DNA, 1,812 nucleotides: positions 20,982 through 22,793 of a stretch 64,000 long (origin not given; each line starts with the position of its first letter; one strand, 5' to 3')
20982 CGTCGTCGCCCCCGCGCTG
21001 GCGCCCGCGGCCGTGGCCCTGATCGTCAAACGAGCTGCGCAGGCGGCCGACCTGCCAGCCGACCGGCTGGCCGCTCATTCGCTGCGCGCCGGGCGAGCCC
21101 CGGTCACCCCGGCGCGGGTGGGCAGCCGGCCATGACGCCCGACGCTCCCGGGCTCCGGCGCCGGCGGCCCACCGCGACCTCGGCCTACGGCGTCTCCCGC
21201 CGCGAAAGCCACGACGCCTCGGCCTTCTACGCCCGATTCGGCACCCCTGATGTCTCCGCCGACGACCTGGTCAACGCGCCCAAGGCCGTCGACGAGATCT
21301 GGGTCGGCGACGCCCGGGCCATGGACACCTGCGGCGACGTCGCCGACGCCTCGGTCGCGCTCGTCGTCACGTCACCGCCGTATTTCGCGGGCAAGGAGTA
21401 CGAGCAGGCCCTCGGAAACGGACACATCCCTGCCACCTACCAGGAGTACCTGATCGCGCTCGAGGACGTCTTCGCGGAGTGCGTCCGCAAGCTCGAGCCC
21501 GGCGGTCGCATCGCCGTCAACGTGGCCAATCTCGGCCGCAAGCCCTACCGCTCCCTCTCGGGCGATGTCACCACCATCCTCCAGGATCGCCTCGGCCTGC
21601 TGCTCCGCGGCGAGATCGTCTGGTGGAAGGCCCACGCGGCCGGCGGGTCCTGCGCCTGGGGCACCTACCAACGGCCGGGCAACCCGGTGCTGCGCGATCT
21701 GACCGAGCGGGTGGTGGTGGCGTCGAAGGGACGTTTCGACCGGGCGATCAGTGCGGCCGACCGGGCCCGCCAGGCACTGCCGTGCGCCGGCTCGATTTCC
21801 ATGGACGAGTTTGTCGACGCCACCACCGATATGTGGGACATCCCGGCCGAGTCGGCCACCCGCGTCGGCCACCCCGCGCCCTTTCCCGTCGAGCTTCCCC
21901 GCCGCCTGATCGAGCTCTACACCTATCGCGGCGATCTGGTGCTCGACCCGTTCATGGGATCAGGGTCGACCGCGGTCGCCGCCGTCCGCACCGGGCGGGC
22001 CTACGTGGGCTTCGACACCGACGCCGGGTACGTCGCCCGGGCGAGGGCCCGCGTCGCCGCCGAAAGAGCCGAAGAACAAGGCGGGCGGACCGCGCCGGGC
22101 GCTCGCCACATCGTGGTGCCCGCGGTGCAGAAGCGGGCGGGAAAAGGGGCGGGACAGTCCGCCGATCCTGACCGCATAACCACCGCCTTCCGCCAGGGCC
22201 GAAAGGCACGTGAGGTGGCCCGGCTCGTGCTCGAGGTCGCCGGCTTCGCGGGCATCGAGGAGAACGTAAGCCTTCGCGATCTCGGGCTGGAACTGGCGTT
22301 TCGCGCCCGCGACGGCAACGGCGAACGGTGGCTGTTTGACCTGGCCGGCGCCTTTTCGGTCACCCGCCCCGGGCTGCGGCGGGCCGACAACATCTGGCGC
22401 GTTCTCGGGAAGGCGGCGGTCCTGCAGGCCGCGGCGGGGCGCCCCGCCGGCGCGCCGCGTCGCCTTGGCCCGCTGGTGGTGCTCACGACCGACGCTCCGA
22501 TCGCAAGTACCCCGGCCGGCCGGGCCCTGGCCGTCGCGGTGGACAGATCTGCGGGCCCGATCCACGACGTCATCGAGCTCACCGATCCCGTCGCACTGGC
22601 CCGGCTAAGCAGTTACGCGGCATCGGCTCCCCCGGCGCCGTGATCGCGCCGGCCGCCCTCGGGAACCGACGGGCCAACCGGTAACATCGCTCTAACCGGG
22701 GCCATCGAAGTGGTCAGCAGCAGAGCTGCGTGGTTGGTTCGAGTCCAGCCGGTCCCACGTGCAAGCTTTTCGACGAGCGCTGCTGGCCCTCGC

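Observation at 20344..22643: Truncated tyrosine recombinase translationally fused (ATGA) to an orphan beta-class DNA methyltransferase with an unexplained ~200-aa C-terminal domain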

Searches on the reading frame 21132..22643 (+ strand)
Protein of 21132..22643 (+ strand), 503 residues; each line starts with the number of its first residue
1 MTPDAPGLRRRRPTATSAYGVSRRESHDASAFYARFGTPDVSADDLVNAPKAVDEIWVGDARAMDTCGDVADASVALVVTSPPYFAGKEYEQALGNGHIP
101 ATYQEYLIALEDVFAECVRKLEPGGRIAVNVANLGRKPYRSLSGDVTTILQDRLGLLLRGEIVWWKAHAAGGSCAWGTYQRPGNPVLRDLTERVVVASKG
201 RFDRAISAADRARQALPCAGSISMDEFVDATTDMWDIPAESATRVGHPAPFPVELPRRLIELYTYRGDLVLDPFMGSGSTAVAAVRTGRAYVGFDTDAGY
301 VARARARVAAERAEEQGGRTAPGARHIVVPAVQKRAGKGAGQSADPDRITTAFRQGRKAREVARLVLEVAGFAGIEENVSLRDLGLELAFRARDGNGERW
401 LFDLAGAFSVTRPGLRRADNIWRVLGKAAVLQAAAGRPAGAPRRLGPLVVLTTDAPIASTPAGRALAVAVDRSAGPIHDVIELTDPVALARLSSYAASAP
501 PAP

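Call 5: search_protein_families(library=pfam, proteins=[window:21132-22643:+], max_evalue=0.01)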
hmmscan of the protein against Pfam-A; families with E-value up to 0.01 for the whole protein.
window:21132-22643:+ (503 aa): 3 families
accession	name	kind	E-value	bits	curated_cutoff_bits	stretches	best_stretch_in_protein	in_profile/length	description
PF01555.25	N6_N4_Mtase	-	4.4e-34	118.8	26.7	1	75-303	1-218/221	DNA methylase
PF08241.18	Methyltransf_11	-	0.0038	18.3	21.2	0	107-128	73-94/95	Methyltransferase domain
PF13649.12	Methyltransf_25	-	0.0072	17.4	27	0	270-312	1-45/97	Methyltransferase domain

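Call 6: search_protein_families(library=ncbifam, proteins=[window:21132-22643:+], max_evalue=0.01)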
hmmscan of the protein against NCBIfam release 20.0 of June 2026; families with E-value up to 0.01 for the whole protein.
window:21132-22643:+ (503 aa): 5 families
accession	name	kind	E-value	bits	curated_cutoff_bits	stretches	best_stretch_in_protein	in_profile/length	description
NF008572.0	PRK11524.1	equivalog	7.2e-14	51.6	292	2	247-308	195-256/294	adenine-specific DNA-methyltransferase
NF010253.0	PRK13699.1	subfamily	8e-14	51.9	244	1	245-317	142-215/226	DNA methyltransferase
NF050803.1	DnaMtaseCcrMCaul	equivalog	1.9e-12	46.8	830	1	245-315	184-254/350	adenine-specific DNA-methyltransferase CcrM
NF043040.1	corrin_prot_MT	hypoth_equivalog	8.9e-05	22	180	1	257-316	32-91/216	corrinoid protein-associated methyltransferase CpaM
TIGR01177.1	TIGR01177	hypoth_equivalog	0.00056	19.3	316.55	1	248-305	163-221/330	TIGR01177 family methyltransferase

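Call 7: search_protein_families(library=padloc, proteins=[window:21132-22643:+], max_evalue=0.01)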
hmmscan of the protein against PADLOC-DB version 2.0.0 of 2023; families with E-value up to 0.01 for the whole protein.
window:21132-22643:+ (503 aa): 69 families (the best 25 are shown)
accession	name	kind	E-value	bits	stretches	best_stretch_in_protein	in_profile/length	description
PDLC03350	MTase_II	-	1e-77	259.6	1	9-310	5-297/312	Type II methyltransferase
PDLC03353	MTase_II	-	3e-51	172.4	1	53-310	9-252/260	Type II methyltransferase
PDLC03259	MTase_II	-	6.4e-32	108.9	1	55-301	5-248/423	Type II methyltransferase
PDLC03260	MTase_II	-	2.3e-29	100.4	2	226-311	225-310/349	Type II methyltransferase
PDLC03387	MTase_II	-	8.2e-27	92.1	2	230-311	198-278/289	Type II methyltransferase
PDLC03283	MTase_II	-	1.1e-26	92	1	53-311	4-274/352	Type II methyltransferase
PDLC03371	MTase_II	-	2.8e-26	90.6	1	68-312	23-256/260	Type II methyltransferase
PDLC03299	MTase_II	-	1e-22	79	2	240-310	189-259/296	Type II methyltransferase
PDLC03320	MTase_II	-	8e-22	75.7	2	232-314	195-280/289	Type II methyltransferase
PDLC03265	MTase_II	-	2.3e-20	71.3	2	231-308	251-328/333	Type II methyltransferase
PDLC03295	MTase_II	-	3.5e-20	70.7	2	244-313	201-271/292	Type II methyltransferase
PDLC03246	MTase_II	-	7.5e-20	69.4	1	64-300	121-358/376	Type II methyltransferase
PDLC03228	MTase_II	-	1.9e-17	61.9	1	245-316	142-213/227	Type II methyltransferase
PDLC03323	MTase_II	-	1.2e-15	55.5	2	246-314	232-300/330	Type II methyltransferase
PDLC03339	MTase_II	-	2.4e-15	54.2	1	232-308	192-271/399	Type II methyltransferase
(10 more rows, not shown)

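Call 8: find_homologous_proteins(query=window:21132-22643:+)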
Query window:21132-22643:+ (503 aa): 8000 proteins with E <= 0.001 among 8000 candidates; the best 120 are listed.
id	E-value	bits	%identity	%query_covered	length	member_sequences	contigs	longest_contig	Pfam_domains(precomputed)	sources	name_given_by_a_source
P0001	1.5e-294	995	89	100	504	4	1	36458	PF01555.25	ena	-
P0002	6.9e-278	940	86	97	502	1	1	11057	PF01555.25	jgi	jgi:DNA modification methylase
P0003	1.4e-222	758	73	97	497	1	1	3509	PF01555.25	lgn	-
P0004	9.6e-200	683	66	98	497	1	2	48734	PF01555.25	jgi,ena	jgi:site-specific DNA-methyltransferase (adenine-specific)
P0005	2.5e-196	671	100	63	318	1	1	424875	PF01555.25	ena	-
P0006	3.5e-195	668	66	96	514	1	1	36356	PF01555.25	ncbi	-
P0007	2.7e-194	665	63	98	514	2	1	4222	PF01555.25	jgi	jgi:DNA modification methylase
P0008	4.9e-192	657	64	97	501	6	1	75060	PF01555.25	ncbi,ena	-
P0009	1.4e-191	656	64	97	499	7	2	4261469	PF01555.25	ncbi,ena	-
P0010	2.5e-191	655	64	97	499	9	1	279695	PF01555.25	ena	-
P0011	3.6e-191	654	64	97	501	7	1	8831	PF01555.25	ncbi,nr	ncbi:MAG: modification methylase [Acidimicrobiaceae bacterium]|nr:modification methylase [Acidimicro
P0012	4.4e-191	654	63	99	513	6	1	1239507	PF01555.25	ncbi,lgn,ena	-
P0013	8.5e-191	653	64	97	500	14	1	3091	PF01555.25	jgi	jgi:DNA modification methylase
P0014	3.1e-190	651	65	100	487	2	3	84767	PF01555.25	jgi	-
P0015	4.5e-190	651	64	97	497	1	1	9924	PF01555.25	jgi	jgi:site-specific DNA-methyltransferase (adenine-specific)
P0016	6.3e-190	650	62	99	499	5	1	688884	PF01555.25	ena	-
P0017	7.0e-190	650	65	96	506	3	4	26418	PF01555.25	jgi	jgi:site-specific DNA-methyltransferase (adenine-specific)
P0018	1.2e-189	649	63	96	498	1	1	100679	PF01555.25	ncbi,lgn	-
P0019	1.2e-189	649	66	96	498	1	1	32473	PF01555.25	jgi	jgi:DNA modification methylase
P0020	1.5e-189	649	65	100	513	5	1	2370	PF01555.25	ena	-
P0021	1.9e-189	649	64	98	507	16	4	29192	PF01555.25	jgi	jgi:site-specific DNA-methyltransferase (adenine-specific)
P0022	2.0e-189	649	64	97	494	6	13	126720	PF01555.25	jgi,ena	jgi:site-specific DNA-methyltransferase (adenine-specific)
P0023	2.4e-189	648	64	96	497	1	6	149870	PF01555.25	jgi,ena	jgi:site-specific DNA-methyltransferase (adenine-specific)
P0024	3.1e-189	648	64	98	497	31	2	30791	PF01555.25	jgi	jgi:DNA modification methylase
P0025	4.4e-189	648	65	95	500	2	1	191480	PF01555.25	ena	-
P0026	5.0e-189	647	64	98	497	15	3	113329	PF01555.25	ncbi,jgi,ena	ncbi:MAG: DNA-methyltransferase [Acidimicrobiales bacterium]|jgi:site-specific DNA-methyltransferase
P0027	9.4e-189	646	63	97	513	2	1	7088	PF01555.25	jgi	jgi:site-specific DNA-methyltransferase (adenine-specific)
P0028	1.1e-188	646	64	97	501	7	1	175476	PF01555.25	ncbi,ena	-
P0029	1.2e-188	646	64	97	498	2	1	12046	PF01555.25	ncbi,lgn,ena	-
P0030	1.9e-188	645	65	96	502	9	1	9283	PF01555.25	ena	-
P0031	2.6e-188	645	63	98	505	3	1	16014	PF01555.25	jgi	jgi:DNA modification methylase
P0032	2.9e-188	645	64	96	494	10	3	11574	PF01555.25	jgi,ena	jgi:site-specific DNA-methyltransferase (adenine-specific)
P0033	3.9e-188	644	64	97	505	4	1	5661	PF01555.25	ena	-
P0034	5.2e-188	644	64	97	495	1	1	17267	PF01555.25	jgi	jgi:DNA modification methylase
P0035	5.3e-188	644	66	98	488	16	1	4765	PF01555.25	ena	-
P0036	8.0e-188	643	65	97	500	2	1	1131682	PF01555.25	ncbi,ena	-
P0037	8.9e-188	643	66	96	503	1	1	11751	PF01555.25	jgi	jgi:site-specific DNA-methyltransferase (adenine-specific)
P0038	1.5e-187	642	63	97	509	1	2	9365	PF01555.25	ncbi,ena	-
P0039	1.7e-187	642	66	98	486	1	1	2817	PF01555.25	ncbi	-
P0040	1.8e-187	642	65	98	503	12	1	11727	PF01555.25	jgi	-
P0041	1.9e-187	642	64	97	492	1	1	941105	PF01555.25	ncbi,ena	-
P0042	2.9e-187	642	63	97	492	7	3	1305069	PF01555.25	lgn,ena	-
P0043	4.2e-187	641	64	96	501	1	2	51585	PF01555.25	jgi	jgi:site-specific DNA-methyltransferase (adenine-specific)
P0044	4.7e-187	641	65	97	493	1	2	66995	PF01555.25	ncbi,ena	-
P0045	5.1e-187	641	63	93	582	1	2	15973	PF01555.25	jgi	jgi:DNA modification methylase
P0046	5.3e-187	641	63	97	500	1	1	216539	PF01555.25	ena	-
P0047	6.0e-187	640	63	98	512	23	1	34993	PF01555.25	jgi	jgi:site-specific DNA-methyltransferase (adenine-specific)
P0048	6.6e-187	640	63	99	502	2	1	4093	PF01555.25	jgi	jgi:site-specific DNA-methyltransferase (adenine-specific)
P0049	8.2e-187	640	66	97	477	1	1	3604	PF01555.25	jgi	jgi:DNA modification methylase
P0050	9.1e-187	640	62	96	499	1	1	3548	PF01555.25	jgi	jgi:DNA modification methylase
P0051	9.7e-187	640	64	96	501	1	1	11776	PF01555.25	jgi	jgi:DNA modification methylase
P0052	9.8e-187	640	63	97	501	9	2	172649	PF01555.25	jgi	jgi:site-specific DNA-methyltransferase (adenine-specific)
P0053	1.3e-186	639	62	98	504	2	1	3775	PF01555.25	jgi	jgi:site-specific DNA-methyltransferase (adenine-specific)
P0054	1.4e-186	639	65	97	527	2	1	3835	PF01555.25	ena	-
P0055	1.8e-186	639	65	95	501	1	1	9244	PF01555.25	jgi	-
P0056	1.9e-186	639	64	97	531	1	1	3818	PF01555.25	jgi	jgi:site-specific DNA-methyltransferase (adenine-specific)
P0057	2.0e-186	639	63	97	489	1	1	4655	PF01555.25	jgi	jgi:DNA modification methylase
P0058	2.0e-186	639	63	99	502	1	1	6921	PF01555.25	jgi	jgi:site-specific DNA-methyltransferase (adenine-specific)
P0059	3.7e-186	638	64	97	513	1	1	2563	PF01555.25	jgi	jgi:DNA modification methylase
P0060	4.5e-186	638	62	97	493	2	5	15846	PF01555.25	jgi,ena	jgi:site-specific DNA-methyltransferase (adenine-specific)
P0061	4.5e-186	638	63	95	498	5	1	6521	PF01555.25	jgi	jgi:DNA modification methylase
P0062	4.6e-186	638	62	99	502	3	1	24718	PF01555.25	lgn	-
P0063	5.3e-186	637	64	97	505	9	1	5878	PF01555.25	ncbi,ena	-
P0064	5.6e-186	637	63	97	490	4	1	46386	PF01555.25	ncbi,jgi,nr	ncbi:MAG TPA: site-specific DNA-methyltransferase [Acidimicrobiales bacterium]|jgi:site-specific DNA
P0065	6.4e-186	637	63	98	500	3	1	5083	PF01555.25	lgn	-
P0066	6.7e-186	637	62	97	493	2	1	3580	PF01555.25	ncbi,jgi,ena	jgi:site-specific DNA-methyltransferase (adenine-specific)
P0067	1.0e-185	636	64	97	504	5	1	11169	PF01555.25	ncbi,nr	ncbi:MAG TPA: site-specific DNA-methyltransferase [Acidimicrobiales bacterium]|nr:site-specific DNA-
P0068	1.0e-185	636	63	100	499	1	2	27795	PF01555.25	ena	-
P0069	1.2e-185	636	64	96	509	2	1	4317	PF01555.25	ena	-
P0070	1.2e-185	636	64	97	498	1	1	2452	PF01555.25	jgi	jgi:DNA modification methylase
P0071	1.4e-185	636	62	97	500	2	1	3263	PF01555.25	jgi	jgi:DNA modification methylase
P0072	1.6e-185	636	64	96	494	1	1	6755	PF01555.25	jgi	jgi:DNA modification methylase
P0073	1.6e-185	636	63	97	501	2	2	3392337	PF01555.25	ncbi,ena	-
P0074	1.7e-185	636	63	96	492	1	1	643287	PF01555.25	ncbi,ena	-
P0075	1.8e-185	636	63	97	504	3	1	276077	PF01555.25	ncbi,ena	-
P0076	2.4e-185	635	64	97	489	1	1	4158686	PF01555.25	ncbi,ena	-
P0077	2.4e-185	635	63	99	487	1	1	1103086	PF01555.25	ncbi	-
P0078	2.7e-185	635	62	97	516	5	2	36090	PF01555.25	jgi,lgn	-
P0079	2.8e-185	635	63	97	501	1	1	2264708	PF01555.25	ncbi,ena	-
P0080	3.0e-185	635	65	98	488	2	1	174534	PF01555.25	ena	-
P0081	3.1e-185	635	64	98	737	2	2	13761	PF13847.13,PF13489.13,PF03848.21,PF05175.21,PF13649.13,PF08241.19,PF08242.19,PF01555.25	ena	-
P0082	3.4e-185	635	63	99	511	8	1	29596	PF01555.25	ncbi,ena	-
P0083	3.8e-185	635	66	97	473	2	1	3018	PF01555.25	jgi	jgi:DNA modification methylase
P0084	5.7e-185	634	64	97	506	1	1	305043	PF01555.25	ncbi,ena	-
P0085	5.8e-185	634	64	97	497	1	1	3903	PF01555.25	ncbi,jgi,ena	jgi:site-specific DNA-methyltransferase (adenine-specific)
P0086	5.8e-185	634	63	97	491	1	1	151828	PF01555.25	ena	-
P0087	7.0e-185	634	63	97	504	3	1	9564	PF01555.25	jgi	jgi:site-specific DNA-methyltransferase (adenine-specific)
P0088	7.5e-185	634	63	95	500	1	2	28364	PF01555.25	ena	-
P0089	9.0e-185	633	63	96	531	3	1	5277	PF01555.25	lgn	-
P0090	1.1e-184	633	64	97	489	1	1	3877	PF01555.25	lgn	-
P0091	1.1e-184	633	62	99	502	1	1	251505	PF01555.25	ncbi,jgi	ncbi:MAG: site-specific DNA-methyltransferase [Acidimicrobiales bacterium]|jgi:site-specific DNA-met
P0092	1.2e-184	633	63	98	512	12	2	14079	PF01555.25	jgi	jgi:DNA modification methylase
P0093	1.4e-184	633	63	95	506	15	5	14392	PF01555.25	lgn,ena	-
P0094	1.4e-184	633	61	96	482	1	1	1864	PF01555.25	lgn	-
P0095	1.4e-184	633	62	99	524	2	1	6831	PF01555.25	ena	-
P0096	1.6e-184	632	63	97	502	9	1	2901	PF01555.25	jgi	jgi:site-specific DNA-methyltransferase (adenine-specific)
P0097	2.2e-184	632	66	94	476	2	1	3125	PF01555.25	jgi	jgi:DNA modification methylase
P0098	2.4e-184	632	64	97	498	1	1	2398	PF01555.25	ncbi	ncbi:MAG TPA: site-specific DNA-methyltransferase [Acidimicrobiales bacterium]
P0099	2.5e-184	632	62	97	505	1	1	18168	PF01555.25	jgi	jgi:site-specific DNA-methyltransferase (adenine-specific)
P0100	3.1e-184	632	61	98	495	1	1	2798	PF01555.25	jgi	jgi:site-specific DNA-methyltransferase (adenine-specific)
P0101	3.2e-184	631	63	97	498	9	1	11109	PF01555.25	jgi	jgi:DNA modification methylase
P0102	3.6e-184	631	63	96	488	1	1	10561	PF01555.25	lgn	-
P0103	3.9e-184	631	64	96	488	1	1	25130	PF01555.25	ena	-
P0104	4.3e-184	631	65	96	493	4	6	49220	PF01555.25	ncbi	ncbi:MAG: DNA-methyltransferase [Acidimicrobiales bacterium]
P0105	4.3e-184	631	65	96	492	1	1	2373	PF01555.25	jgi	jgi:site-specific DNA-methyltransferase (adenine-specific)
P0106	4.5e-184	631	64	96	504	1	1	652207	PF01555.25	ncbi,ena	-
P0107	4.8e-184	631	63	97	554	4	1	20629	PF01555.25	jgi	-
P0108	4.9e-184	631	62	97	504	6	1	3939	PF01555.25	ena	-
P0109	5.2e-184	631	64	96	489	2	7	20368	PF01555.25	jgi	jgi:DNA modification methylase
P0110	5.2e-184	631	62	97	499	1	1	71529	PF01555.25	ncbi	ncbi:MAG: DNA methyltransferase [Acidimicrobiales bacterium]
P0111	7.4e-184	630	61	96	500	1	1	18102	PF01555.25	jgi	jgi:DNA modification methylase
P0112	7.4e-184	630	63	97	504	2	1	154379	PF01555.25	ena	-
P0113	7.8e-184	630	63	97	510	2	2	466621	PF01555.25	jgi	jgi:site-specific DNA-methyltransferase (adenine-specific)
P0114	9.9e-184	630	61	98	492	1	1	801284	PF01555.25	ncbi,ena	-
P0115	1.2e-183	630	61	99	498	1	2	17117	PF01555.25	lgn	-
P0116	1.3e-183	629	62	98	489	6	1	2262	PF01555.25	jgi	jgi:site-specific DNA-methyltransferase (adenine-specific)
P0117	1.9e-183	629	64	97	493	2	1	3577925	PF01555.25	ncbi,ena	-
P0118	2.4e-183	629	64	98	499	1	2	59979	PF01555.25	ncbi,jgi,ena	ncbi:MAG TPA: site-specific DNA-methyltransferase [Acidimicrobiales bacterium]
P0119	2.4e-183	629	62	97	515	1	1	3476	PF01555.25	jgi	jgi:modification methylase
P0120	2.9e-183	628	62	97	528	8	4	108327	PF01555.25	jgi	jgi:site-specific DNA-methyltransferase (adenine-specific)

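Call 9: search_solved_structures(query=window:21132-22643:+, max_evalue=0.01)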
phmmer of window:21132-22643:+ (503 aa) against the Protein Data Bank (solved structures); distinct sequences matched with E-value up to 0.01: 12.
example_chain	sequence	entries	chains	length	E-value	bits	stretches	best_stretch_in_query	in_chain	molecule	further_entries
2zie_A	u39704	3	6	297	6.1e-30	107.7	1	53-311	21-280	Putative modification methylase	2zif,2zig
8urk_A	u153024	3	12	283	6.7e-16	61.4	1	232-311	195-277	Methyltransferase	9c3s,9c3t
9c3u_A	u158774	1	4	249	1.2e-15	60.6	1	232-310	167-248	Methyltransferase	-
8s9m_A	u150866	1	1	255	1.6e-13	53.6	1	234-313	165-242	DNA cytosine-N4 methyltransferase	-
8s9n_A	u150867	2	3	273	1.9e-13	53.3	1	234-313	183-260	DNA cytosine-N4 methyltransferase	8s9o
1boo_A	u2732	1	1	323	7.8e-11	44.7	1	246-308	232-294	PROTEIN (N-4 CYTOSINE-SPECIFIC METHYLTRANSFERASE PVU II)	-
6pbd_A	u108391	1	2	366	1.3e-09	40.7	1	245-310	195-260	Modification methylase CcrMI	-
1g60_A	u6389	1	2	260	1e-08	37.7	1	243-305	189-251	Adenine-specific Methyltransferase MboIIA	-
5hek_A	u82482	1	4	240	2.8e-07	33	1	244-308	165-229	Adenine specific DNA methyltransferase (DpnA)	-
5hfj_A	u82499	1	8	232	3.1e-07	32.8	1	244-308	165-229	Adenine specific DNA methyltransferase (DpnA)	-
1nw8_A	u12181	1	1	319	4.2e-07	32.4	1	64-298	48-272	MODIFICATION METHYLASE RSRI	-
1eg2_A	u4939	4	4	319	4.9e-07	32.2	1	64-298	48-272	MODIFICATION METHYLASE RSRI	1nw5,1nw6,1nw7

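Call 11: find_encoding_contigs(protein=P0005, flank=10000, max_places=3)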
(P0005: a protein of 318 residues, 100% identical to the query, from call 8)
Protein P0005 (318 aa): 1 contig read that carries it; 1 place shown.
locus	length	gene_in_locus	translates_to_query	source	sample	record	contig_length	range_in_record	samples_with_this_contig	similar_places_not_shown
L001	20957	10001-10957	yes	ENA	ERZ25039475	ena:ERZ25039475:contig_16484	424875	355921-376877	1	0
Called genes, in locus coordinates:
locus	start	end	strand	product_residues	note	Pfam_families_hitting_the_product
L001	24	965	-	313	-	-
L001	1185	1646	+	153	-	-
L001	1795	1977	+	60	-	-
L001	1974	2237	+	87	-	-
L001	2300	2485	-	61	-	-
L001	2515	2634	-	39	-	-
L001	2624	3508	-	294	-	-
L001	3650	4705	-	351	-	-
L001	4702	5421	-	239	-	-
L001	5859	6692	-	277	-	-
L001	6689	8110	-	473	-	PF02899:Phage_int_SAM_1, PF00589:Phage_integrase (faint)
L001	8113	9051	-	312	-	PF01555:N6_N4_Mtase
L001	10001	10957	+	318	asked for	PF01555:N6_N4_Mtase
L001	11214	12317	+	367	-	PF03435:Sacchrp_dh_NADP (weak)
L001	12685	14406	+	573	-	PF03717:PBP_dimer, PF00905:Transpeptidase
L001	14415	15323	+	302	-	PF04616:Glyco_hydro_43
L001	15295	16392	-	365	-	PF00512:HisKA, PF02518:HATPase_c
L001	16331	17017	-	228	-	PF00072:Response_reg, PF00486:Trans_reg_C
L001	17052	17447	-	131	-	-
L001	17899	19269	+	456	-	-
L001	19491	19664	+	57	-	PF14013:MT0933_antitox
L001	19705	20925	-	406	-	PF01145:Band_7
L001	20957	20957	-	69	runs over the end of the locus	-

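Call 15: find_encoding_contigs(protein=P0001, flank=8000, max_places=2)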
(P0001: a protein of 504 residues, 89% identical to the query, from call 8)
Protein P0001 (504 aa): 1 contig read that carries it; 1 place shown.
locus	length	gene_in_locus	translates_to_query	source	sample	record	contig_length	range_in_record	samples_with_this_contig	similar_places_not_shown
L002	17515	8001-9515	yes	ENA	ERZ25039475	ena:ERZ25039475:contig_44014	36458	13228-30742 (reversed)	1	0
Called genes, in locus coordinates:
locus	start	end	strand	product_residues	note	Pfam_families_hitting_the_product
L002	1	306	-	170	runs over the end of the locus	PF03631:Virul_fac_BrkB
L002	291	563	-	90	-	PF03631:Virul_fac_BrkB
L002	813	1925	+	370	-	PF06224:AlkZ-like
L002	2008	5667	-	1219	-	PF05345:He_PIG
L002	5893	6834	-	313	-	-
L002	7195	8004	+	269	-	PF00589:Phage_integrase (faint)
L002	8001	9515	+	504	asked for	PF01555:N6_N4_Mtase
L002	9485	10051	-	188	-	-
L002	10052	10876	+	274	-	-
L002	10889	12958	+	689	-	PF05223:MecA_N, PF03717:PBP_dimer, PF00905:Transpeptidase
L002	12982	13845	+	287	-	PF04616:Glyco_hydro_43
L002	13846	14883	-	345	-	PF00512:HisKA, PF02518:HATPase_c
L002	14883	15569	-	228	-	PF00072:Response_reg, PF00486:Trans_reg_C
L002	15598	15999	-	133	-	-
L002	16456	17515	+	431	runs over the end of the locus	-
